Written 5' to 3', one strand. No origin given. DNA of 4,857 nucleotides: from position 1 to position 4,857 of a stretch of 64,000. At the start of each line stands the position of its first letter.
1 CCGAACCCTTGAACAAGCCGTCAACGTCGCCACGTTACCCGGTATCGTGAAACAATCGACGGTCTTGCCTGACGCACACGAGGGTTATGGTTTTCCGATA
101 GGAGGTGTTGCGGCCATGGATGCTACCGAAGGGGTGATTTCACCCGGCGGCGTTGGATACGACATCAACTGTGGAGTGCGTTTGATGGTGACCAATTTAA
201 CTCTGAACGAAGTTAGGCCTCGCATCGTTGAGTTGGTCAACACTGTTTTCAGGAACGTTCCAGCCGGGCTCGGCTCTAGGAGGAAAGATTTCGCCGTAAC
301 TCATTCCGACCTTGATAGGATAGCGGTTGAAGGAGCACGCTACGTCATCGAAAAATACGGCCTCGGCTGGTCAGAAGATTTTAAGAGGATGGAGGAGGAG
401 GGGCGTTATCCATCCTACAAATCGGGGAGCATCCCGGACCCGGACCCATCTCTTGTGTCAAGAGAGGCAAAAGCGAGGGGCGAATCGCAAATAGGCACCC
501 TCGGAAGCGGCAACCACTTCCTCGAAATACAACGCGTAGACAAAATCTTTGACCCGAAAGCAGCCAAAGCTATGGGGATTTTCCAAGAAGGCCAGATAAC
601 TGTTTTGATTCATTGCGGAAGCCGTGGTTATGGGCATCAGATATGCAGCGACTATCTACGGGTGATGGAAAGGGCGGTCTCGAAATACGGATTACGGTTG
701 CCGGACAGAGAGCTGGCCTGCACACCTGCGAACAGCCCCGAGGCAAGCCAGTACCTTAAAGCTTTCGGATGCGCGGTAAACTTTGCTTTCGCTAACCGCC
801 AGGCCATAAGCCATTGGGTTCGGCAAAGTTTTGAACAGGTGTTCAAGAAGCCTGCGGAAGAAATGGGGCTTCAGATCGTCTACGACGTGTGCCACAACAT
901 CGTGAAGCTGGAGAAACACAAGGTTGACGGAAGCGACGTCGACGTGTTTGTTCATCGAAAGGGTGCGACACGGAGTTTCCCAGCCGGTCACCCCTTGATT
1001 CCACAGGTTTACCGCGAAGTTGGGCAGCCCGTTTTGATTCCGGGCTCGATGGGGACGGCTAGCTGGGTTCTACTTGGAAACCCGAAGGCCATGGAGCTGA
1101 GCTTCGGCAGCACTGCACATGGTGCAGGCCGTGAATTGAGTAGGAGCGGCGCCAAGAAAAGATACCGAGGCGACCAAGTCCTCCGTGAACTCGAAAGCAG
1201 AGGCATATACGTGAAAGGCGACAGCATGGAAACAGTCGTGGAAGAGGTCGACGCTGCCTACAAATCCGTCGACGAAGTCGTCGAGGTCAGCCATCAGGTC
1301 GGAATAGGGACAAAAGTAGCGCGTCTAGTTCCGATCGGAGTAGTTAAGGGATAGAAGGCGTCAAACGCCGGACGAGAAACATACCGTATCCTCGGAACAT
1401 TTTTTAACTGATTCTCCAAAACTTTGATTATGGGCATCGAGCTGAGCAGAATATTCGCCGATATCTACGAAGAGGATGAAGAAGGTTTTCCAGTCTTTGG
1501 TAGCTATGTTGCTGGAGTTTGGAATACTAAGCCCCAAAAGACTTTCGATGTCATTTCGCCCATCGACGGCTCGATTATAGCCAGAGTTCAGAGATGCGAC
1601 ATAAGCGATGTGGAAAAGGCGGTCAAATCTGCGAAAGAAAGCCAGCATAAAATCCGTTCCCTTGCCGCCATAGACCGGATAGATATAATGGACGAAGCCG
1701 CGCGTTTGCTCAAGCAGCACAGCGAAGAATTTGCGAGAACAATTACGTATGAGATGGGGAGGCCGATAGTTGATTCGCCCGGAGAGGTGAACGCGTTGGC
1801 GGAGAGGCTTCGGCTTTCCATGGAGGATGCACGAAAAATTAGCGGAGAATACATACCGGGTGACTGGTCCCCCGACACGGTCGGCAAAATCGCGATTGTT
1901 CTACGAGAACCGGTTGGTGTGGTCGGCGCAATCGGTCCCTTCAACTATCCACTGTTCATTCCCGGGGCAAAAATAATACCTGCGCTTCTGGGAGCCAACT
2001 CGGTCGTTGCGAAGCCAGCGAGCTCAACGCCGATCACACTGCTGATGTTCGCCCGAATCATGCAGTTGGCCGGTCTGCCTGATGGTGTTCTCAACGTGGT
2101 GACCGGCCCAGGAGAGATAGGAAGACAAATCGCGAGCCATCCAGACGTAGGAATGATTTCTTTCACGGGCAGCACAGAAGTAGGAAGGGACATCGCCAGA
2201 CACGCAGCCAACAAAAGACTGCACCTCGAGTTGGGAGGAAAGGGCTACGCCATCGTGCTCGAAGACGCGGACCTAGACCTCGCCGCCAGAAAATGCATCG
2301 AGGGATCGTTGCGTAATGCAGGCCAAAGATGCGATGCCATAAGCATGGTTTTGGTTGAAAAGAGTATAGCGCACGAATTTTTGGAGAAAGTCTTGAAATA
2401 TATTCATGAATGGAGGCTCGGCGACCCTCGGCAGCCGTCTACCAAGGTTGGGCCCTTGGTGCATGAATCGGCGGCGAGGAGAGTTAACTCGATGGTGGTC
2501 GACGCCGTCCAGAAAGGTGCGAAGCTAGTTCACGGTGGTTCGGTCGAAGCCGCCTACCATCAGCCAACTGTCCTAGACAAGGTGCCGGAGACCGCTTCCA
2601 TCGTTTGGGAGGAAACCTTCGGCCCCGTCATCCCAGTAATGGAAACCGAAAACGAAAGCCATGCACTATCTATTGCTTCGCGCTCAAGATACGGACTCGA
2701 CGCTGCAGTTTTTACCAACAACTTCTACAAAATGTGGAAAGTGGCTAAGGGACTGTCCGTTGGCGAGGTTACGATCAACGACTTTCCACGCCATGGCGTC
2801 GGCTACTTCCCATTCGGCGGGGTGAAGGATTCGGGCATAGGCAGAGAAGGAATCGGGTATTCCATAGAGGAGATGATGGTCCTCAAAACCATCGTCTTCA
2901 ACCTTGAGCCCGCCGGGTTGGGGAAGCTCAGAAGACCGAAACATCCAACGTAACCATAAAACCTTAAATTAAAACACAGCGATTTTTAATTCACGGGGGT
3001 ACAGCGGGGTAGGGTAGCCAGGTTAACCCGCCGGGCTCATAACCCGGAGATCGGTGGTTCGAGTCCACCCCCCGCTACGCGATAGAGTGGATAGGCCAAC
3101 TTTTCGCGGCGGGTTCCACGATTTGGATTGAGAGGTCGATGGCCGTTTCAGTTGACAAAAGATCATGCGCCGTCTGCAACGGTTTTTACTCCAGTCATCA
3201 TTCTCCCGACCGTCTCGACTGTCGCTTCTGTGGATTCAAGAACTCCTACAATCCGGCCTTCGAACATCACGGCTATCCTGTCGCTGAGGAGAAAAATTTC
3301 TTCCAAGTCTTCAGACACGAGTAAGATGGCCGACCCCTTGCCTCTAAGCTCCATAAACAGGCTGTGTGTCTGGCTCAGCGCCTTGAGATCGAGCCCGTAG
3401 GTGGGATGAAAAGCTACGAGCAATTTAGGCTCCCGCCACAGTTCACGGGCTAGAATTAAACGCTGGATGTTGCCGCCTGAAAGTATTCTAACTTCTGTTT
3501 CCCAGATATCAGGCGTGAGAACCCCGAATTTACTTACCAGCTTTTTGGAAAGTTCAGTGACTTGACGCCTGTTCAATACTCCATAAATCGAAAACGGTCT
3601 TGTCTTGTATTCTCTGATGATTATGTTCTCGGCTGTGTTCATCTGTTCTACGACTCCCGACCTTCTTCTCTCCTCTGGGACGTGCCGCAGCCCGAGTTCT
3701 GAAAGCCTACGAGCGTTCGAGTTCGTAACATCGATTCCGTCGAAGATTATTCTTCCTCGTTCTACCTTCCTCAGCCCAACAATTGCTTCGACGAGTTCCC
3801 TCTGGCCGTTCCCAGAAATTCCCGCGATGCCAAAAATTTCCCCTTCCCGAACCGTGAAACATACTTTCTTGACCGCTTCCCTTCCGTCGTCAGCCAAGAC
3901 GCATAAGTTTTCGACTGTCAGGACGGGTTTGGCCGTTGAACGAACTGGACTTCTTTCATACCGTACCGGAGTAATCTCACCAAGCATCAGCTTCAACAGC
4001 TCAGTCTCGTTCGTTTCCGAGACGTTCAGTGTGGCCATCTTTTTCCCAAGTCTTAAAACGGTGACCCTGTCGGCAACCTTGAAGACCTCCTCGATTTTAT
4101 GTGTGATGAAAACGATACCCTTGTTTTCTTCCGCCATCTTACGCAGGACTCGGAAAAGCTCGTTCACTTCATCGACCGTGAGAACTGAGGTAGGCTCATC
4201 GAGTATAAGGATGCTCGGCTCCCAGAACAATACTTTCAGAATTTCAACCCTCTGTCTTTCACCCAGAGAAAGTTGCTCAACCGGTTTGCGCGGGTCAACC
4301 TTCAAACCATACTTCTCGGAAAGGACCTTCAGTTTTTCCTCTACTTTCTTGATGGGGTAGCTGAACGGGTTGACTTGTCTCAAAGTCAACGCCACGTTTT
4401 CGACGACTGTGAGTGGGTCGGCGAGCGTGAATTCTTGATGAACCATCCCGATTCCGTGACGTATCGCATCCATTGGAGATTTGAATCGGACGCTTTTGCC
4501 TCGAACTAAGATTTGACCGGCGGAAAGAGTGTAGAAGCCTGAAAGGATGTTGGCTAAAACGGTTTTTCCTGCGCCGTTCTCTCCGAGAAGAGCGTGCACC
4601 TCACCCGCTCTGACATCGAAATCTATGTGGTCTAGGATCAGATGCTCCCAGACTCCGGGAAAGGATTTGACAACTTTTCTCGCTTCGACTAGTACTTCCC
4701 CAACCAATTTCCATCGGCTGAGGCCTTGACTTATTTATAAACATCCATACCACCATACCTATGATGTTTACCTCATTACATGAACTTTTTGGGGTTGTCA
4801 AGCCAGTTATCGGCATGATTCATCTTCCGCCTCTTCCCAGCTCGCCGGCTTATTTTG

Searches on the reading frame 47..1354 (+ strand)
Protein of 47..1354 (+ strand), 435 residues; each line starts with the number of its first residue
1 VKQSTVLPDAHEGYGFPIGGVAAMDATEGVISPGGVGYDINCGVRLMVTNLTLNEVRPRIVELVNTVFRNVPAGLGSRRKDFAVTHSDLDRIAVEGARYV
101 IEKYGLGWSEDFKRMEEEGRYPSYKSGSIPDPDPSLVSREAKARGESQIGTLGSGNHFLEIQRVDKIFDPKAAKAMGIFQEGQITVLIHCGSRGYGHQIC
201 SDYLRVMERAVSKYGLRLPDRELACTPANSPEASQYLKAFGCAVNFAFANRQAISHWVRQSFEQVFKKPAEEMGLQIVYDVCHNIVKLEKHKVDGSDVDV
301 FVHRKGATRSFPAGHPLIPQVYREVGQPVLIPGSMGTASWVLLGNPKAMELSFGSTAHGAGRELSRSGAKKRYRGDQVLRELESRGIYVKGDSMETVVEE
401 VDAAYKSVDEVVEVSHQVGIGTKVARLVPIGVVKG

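Call 3: search_protein_families(library=pfam, proteins=[window:47-1354:+])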
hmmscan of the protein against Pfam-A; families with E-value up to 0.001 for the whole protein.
window:47-1354:+ (435 aa): 1 family
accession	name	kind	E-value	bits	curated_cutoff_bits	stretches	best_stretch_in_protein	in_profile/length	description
PF01139.22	RtcB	-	3.4e-163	544.3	27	1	2-435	13-426/426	tRNA-splicing ligase RtcB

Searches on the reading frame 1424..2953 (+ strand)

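Call 3: search_protein_families(library=pfam, proteins=[window:1424-2953:+])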
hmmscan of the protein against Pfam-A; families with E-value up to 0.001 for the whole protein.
window:1424-2953:+ (509 aa): 1 family
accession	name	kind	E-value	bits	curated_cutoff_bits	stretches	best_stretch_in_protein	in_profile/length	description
PF00171.27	Aldedh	-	1.1e-150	502.7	23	1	33-490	1-461/461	Aldehyde dehydrogenase family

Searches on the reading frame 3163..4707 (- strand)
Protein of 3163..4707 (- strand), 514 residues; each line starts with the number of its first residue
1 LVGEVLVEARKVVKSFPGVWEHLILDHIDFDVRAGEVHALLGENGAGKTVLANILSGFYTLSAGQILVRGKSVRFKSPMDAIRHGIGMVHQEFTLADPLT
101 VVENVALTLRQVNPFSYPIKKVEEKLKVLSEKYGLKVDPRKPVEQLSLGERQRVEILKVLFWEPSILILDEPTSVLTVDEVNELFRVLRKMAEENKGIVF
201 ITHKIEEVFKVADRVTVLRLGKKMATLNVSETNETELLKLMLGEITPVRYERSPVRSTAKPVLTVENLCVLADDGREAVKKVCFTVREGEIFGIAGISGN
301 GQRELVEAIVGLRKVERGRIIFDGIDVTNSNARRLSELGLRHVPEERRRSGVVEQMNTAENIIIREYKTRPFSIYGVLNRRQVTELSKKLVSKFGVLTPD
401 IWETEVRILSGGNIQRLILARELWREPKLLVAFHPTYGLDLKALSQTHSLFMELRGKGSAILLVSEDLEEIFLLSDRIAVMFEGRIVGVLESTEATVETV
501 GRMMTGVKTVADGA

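Call 3: search_protein_families(library=pfam, proteins=[window:3163-4707:-])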
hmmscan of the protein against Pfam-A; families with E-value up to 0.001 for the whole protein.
window:3163-4707:- (514 aa): 1 family
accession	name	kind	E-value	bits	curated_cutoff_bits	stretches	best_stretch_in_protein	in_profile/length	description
PF00005.33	ABC_tran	-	3.9e-49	167.2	25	2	25-174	1-137/137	ABC transporter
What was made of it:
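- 3163..4707 (-): Tandem-domain ABC transporter ATPase (CUT2/RbsA type). It is transcribed divergently from BtpA1 and is presumably the ATPase of the Bmp transporter. PF00005 twice, E=3.9e-49 (call 3).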

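Call 7: search_protein_families(library=ncbifam, proteins=[window:3163-4707:-], max_evalue=0.00001)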
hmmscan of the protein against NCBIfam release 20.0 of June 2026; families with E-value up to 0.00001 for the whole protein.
window:3163-4707:- (514 aa): 188 families (the best 25 are shown)
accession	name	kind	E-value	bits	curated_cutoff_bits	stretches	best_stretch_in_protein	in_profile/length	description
NF047930.1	ABC_ATP_B6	equivalog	3.6e-137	458.1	670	1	7-506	3-510/510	putative B6 ABC transporter ATP-binding protein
NF008442.0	PRK11288.1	equivalog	2.6e-104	349.3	689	1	7-500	8-491/504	L-arabinose ABC transporter ATP-binding protein AraG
NF041861.1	YtfR_transport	equivalog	5.1e-103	345.1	850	1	6-502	1-488/492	galactofuranose ABC transporter, ATP-binding protein YtfR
NF008030.0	PRK10762.1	equivalog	1e-102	344.5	745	1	5-500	3-487/501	ribose ABC transporter ATP-binding protein RbsA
NF008215.0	PRK10982.1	equivalog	1.8e-102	343.6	828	1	3-500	10-498/506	galactose/methyl galactoside ABC transporter ATP-binding protein MglA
NF010069.0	PRK13549.1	equivalog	7.1e-102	341.5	699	1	4-501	3-498/513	xylose ABC transporter ATP-binding protein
NF011967.0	PRK15439.1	equivalog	1.5e-96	323.9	586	1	4-506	9-501/510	autoinducer 2 ABC transporter ATP-binding protein LsrA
NF040905.2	GguA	equivalog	1.8e-95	320.2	810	1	7-504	2-500/500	multiple monosaccharide ABC transporter ATP-binding protein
NF007253.0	PRK09700.1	equivalog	5e-94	315.7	772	1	6-498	5-500/510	D-allose ABC transporter ATP-binding protein AlsA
TIGR02633.1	xylG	equivalog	9.5e-84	281.6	723.65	1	6-500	1-495/500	D-xylose ABC transporter ATP-binding protein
TIGR01188.1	drrA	subfamily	7.5e-63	212.6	312.45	2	25-229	9-208/302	daunorubicin resistance ABC transporter, ATP-binding protein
TIGR04521.1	ECF_ATPase_2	equivalog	1.6e-56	191.4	330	2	21-232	17-232/279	energy-coupling factor transporter ATPase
TIGR03608.1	L_ocin_972_ABC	subfamily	1.7e-55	187.7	254.85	2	21-216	10-204/206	putative bacteriocin export ABC transporter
NF040840.2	tungstate_WtpC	equivalog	3.4e-55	187.7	440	2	19-225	10-211/347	tungstate ABC transporter ATP-binding protein WtpC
TIGR04406.1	LPS_export_lptB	equivalog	5e-55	186.4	240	2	10-233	5-223/239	LPS export ABC transporter ATP-binding protein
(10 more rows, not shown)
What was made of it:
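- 3163..4707 (-): Best NCBIfam matches are sugar/B6 ABC ATPases, all below cut-off (call 7).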
